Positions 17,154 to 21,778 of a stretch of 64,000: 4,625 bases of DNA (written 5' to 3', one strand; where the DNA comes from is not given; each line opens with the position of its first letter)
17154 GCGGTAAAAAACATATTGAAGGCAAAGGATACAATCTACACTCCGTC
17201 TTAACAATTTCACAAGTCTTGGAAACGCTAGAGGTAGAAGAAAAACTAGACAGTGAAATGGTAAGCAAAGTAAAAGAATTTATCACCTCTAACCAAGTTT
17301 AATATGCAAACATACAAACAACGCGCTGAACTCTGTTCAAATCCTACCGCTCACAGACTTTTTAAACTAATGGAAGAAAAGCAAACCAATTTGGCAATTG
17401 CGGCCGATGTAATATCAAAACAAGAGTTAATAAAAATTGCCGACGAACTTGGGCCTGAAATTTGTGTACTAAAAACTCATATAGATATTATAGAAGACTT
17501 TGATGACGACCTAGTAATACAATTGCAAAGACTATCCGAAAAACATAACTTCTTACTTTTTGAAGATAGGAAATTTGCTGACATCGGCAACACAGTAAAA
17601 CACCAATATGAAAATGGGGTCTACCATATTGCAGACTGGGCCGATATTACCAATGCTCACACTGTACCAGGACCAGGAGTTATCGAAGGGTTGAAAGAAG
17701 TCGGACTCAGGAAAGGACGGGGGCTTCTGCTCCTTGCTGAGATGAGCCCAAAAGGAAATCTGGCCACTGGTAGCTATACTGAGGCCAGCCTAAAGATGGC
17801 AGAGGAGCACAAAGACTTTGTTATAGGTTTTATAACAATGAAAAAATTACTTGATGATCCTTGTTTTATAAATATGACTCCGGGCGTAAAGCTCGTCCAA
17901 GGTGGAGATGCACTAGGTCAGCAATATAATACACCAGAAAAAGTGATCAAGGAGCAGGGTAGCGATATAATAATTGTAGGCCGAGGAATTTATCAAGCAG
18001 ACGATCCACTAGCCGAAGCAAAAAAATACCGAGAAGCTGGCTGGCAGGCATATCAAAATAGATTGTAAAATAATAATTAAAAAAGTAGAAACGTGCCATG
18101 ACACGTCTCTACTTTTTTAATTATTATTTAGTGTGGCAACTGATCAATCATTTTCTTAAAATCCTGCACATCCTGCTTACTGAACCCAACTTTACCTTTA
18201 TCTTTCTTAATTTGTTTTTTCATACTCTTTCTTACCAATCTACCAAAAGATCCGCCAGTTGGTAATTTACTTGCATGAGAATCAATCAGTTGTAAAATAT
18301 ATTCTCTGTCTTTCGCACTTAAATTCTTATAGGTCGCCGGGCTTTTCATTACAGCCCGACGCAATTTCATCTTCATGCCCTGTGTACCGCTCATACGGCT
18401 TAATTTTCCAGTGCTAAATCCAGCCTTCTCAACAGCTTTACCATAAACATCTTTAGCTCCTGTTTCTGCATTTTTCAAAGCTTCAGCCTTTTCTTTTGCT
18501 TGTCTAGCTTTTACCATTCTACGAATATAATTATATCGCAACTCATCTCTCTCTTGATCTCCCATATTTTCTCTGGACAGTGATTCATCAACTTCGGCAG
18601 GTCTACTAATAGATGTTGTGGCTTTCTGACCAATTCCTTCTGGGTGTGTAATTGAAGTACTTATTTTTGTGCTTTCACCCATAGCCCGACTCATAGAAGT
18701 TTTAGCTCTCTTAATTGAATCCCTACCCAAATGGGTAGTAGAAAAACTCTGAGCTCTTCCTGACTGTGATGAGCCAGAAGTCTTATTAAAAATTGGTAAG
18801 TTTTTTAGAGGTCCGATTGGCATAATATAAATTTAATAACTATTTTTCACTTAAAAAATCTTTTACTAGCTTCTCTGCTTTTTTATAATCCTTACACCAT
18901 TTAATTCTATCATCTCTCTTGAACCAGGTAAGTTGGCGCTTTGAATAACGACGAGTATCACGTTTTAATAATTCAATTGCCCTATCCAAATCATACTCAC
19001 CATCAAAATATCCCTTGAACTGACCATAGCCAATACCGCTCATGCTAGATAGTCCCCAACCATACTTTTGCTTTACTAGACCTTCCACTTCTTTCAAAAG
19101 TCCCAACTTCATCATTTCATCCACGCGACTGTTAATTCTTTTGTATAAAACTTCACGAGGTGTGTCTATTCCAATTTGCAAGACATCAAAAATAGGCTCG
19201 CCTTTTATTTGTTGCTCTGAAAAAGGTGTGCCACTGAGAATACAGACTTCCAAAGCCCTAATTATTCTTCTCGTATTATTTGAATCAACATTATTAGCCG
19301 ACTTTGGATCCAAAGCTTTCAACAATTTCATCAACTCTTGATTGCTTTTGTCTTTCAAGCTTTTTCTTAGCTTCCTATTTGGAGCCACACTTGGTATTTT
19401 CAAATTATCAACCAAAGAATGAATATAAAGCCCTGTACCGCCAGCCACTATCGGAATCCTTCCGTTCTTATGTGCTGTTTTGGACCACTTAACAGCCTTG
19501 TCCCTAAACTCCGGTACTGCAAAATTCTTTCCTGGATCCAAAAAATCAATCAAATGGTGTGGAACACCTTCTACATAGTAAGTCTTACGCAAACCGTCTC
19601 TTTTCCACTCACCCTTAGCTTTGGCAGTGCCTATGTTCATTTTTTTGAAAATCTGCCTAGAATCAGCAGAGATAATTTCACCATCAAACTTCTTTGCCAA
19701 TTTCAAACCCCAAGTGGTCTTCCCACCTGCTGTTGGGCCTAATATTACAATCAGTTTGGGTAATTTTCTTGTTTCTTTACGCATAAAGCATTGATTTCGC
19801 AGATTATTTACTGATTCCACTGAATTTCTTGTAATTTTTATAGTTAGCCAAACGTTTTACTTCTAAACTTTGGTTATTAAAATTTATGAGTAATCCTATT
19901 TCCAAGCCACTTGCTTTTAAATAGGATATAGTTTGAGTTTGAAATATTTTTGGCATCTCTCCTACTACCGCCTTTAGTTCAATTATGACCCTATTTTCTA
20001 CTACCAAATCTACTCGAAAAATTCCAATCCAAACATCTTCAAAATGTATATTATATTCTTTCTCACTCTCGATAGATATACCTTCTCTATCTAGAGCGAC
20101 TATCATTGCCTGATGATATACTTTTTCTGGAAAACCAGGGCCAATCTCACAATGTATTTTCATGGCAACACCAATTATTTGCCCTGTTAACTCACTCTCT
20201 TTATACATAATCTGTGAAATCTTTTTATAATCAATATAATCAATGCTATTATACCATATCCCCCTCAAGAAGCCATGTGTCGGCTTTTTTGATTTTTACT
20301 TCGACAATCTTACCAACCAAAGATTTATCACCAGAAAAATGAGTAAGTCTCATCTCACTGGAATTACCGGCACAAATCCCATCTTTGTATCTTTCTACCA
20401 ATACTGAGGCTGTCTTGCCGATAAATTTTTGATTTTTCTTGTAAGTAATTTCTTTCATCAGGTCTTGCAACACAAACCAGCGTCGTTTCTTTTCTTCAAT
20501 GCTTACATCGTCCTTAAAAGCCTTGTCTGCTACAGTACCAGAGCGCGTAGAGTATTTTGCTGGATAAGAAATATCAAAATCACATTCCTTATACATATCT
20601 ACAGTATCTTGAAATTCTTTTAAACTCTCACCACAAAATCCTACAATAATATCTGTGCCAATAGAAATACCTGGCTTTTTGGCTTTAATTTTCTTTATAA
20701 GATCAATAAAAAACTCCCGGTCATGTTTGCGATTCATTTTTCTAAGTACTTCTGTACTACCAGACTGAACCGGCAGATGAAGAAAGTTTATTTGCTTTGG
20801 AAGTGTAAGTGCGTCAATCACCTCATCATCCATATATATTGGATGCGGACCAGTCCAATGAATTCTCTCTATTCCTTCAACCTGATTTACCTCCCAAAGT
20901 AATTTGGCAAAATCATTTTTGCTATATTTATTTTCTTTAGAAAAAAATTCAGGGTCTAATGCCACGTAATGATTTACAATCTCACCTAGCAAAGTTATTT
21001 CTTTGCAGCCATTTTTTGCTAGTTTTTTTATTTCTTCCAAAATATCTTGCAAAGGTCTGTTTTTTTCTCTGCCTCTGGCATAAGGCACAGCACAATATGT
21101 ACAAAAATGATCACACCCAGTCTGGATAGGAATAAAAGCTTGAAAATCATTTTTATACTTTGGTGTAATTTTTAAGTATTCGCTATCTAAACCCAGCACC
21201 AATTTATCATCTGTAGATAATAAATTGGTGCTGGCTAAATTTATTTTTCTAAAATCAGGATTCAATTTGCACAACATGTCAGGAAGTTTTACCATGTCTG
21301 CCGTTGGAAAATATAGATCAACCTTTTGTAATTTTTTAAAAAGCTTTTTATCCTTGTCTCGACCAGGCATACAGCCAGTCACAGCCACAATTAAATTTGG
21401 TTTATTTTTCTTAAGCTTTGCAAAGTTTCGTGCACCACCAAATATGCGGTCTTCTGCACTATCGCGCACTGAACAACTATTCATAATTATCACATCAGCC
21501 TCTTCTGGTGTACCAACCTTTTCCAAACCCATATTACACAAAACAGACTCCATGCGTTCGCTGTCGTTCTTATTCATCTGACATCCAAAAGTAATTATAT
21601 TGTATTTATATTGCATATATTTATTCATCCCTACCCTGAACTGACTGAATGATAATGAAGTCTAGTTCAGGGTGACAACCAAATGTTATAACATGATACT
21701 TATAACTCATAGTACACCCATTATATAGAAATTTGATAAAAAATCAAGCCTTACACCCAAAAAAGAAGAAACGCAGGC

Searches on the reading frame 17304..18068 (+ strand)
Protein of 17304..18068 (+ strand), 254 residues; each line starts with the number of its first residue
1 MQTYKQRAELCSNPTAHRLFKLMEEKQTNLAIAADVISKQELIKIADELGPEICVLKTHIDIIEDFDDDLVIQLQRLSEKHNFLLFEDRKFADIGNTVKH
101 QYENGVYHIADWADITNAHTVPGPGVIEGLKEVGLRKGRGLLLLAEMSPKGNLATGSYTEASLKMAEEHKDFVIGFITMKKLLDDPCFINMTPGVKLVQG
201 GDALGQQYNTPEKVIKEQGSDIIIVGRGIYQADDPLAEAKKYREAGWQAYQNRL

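Call 23: search_protein_families(library=pfam, proteins=[window:17304-18068:+], max_evalue=0.001)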
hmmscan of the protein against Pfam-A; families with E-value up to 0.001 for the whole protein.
window:17304-18068:+ (254 aa): 1 family
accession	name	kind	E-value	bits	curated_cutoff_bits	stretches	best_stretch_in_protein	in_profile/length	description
PF00215.30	OMPdecase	-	2e-66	224.5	27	1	28-242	1-221/221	Orotidine 5'-phosphate decarboxylase / HUMPS family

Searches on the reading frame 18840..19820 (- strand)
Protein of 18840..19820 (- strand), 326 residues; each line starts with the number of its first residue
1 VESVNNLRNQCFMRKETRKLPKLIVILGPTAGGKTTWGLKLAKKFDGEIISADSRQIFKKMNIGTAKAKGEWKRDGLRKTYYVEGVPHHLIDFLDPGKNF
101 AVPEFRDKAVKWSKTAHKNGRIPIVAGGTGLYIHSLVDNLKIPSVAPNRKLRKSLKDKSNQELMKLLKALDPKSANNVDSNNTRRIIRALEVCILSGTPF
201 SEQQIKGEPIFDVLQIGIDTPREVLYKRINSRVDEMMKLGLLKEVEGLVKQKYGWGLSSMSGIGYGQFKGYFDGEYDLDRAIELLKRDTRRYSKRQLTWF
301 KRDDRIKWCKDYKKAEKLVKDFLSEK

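Call 23: search_protein_families(library=pfam, proteins=[window:18840-19820:-], max_evalue=0.001)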
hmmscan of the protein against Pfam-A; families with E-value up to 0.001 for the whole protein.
window:18840-19820:- (326 aa): 2 families
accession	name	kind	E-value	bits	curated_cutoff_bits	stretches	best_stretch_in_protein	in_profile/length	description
PF01715.23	IPPT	-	3.1e-76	256.7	23.6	1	56-303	1-243/243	IPP transferase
PF01745.22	IPT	-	0.00045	20.1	20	0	22-81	2-60/233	Isopentenyl transferase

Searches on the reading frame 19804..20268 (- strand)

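Call 23: search_protein_families(library=pfam, proteins=[window:19804-20268:-], max_evalue=0.001)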
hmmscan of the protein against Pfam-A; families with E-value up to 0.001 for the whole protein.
window:19804-20268:- (154 aa): 1 family
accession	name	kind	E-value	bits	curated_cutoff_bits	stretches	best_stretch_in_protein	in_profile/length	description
PF13366.12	PDDEXK_3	-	1.5e-33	116.1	22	1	26-139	2-116/117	PD-(D/E)XK nuclease superfamily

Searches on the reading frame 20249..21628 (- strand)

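Call 23: search_protein_families(library=pfam, proteins=[window:20249-21628:-], max_evalue=0.001)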
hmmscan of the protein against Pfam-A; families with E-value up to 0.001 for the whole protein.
window:20249-21628:- (459 aa): 3 families
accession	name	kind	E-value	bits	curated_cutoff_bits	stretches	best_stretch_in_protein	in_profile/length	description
PF00919.26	UPF0004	-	5.9e-27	94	27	1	8-107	1-97/98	Uncharacterized protein family UPF0004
PF04055.27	Radical_SAM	-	5.8e-26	92.1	29.5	1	166-345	1-165/166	Radical SAM superfamily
PF01938.26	TRAM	-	1.7e-06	28.2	21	1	401-459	2-61/61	TRAM domain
